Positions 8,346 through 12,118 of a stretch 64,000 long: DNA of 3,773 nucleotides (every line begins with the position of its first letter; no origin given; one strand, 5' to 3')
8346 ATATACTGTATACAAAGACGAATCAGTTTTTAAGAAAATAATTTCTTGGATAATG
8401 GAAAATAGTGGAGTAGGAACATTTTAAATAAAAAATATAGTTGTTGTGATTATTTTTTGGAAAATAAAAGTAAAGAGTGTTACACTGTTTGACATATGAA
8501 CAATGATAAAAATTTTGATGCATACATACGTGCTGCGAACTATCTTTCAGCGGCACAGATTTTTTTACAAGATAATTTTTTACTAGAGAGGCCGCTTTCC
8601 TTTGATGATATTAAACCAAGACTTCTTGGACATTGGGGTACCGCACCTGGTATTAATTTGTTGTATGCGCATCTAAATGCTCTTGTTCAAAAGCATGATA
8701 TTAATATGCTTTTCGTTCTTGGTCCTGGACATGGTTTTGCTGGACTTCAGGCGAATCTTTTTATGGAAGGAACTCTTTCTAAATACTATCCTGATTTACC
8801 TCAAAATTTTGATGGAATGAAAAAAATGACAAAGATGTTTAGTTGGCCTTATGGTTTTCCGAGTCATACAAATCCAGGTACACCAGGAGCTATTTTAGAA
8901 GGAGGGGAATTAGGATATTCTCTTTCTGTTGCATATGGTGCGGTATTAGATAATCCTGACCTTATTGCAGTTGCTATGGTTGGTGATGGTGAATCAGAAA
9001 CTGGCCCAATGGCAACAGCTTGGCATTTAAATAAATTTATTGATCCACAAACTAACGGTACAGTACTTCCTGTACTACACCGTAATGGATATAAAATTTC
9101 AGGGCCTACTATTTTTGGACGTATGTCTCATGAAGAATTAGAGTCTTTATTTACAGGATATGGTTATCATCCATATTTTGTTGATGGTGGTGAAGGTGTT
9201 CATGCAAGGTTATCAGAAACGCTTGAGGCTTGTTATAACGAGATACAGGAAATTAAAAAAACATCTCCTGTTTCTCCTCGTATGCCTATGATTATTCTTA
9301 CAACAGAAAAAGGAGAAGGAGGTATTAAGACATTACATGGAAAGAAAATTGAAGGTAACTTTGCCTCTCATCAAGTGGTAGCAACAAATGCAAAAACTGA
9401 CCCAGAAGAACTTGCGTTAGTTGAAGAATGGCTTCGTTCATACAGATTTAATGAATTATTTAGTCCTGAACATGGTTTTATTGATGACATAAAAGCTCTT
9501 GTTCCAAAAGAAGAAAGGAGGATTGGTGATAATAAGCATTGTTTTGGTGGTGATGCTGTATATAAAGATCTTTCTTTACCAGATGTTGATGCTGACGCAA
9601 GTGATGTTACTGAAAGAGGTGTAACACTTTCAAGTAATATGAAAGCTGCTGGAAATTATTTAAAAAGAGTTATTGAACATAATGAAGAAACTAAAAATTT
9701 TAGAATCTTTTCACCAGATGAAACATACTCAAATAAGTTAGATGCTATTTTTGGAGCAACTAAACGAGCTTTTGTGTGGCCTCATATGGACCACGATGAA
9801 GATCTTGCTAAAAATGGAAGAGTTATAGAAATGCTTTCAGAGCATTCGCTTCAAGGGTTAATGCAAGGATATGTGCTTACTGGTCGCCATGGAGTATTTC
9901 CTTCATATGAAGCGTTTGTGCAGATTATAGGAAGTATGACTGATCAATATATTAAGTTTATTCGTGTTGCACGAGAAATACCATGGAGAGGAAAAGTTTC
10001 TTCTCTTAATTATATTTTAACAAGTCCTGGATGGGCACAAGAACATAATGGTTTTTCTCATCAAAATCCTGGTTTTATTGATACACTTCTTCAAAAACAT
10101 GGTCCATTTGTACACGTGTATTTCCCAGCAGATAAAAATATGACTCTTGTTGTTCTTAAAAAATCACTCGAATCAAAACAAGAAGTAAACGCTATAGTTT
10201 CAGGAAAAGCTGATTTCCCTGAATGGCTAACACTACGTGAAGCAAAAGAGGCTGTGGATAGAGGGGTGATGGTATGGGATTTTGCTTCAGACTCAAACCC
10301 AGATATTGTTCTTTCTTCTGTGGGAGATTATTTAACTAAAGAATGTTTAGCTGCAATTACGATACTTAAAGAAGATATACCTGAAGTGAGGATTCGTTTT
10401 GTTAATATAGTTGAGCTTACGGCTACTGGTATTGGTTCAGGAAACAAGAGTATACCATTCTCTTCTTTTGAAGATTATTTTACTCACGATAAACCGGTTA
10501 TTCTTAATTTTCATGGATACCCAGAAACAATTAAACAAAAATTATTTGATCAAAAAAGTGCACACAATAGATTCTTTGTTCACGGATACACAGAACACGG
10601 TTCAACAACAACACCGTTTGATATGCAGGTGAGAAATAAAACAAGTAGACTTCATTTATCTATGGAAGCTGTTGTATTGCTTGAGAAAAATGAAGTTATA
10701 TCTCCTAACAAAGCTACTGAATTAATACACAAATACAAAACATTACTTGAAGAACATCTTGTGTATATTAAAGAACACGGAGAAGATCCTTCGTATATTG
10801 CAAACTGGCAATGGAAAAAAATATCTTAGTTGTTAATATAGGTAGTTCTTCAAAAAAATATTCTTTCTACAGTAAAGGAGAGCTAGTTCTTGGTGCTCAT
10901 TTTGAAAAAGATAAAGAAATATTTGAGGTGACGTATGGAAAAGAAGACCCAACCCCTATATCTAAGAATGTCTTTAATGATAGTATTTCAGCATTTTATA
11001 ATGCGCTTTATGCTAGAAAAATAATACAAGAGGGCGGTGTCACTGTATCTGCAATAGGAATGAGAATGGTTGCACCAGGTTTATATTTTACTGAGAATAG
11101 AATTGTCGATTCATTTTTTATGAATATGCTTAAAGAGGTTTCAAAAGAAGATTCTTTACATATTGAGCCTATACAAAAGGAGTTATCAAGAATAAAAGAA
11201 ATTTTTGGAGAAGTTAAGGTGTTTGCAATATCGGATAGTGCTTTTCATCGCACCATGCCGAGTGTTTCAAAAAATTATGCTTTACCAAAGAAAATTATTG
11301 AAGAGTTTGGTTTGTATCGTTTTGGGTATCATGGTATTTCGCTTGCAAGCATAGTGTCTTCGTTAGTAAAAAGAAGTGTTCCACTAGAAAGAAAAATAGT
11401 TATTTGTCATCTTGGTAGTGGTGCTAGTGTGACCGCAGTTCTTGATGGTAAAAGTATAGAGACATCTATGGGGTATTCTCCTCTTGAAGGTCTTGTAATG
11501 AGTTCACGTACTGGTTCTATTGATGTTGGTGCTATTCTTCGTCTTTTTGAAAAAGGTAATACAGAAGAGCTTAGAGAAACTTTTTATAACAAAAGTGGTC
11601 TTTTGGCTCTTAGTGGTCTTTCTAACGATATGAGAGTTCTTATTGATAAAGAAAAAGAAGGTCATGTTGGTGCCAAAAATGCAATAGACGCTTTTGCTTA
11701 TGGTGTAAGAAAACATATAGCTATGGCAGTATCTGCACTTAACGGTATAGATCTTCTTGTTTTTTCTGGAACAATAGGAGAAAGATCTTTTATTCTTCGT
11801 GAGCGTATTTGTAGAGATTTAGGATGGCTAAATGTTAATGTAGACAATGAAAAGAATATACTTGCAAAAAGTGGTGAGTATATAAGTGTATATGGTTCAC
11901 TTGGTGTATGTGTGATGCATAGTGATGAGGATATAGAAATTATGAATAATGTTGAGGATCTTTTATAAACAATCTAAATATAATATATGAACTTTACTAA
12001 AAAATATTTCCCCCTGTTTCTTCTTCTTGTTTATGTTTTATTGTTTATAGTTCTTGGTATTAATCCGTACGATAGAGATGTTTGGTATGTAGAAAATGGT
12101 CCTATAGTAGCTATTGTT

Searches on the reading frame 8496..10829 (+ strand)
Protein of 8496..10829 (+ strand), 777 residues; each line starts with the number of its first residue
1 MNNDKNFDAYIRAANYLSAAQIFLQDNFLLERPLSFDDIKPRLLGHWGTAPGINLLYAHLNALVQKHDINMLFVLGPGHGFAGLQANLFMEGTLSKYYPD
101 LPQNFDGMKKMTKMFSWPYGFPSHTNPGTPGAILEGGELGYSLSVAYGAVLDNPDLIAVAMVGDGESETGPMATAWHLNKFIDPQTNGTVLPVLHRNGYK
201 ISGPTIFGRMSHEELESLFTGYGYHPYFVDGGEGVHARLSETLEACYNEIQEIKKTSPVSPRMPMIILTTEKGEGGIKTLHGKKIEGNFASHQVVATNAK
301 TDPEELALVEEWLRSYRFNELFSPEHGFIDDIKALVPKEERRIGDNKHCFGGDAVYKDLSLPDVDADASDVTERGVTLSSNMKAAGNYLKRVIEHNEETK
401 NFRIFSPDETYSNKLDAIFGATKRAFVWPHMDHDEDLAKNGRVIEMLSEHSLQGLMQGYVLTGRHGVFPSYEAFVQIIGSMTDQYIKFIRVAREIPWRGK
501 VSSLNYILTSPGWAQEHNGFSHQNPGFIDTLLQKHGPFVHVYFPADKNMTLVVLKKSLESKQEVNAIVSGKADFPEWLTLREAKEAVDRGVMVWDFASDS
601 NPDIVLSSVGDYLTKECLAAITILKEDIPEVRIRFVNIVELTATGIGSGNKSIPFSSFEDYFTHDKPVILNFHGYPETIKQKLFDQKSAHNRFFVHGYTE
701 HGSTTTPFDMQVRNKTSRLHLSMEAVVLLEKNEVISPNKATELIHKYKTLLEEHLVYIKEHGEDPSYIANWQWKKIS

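Call 50: search_protein_families(library=pfam, proteins=[window:8496-10829:+], max_evalue=0.00001)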
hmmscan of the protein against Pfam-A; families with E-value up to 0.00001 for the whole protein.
window:8496-10829:+ (777 aa): 3 families
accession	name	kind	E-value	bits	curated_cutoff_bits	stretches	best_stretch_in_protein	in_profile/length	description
PF09364.15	XFP_N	-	2e-134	448.4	23.7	1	5-352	8-362/364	XFP N-terminal domain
PF03894.20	XFP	-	1.4e-72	243.6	22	1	384-560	2-177/177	D-xylulose 5-phosphate/D-fructose 6-phosphate phosphoketolase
PF09363.15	XFP_C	-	6.8e-60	202.4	23.4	1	571-773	1-202/202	XFP C-terminal domain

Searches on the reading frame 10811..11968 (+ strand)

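Call 50: search_protein_families(library=pfam, proteins=[window:10811-11968:+], max_evalue=0.00001)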
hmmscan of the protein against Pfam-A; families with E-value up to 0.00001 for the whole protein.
window:10811-11968:+ (385 aa): 1 family
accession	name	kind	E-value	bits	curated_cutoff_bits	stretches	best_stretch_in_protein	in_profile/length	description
PF00871.23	Acetate_kinase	-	2.1e-77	260.9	22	1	5-377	2-390/392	Acetokinase family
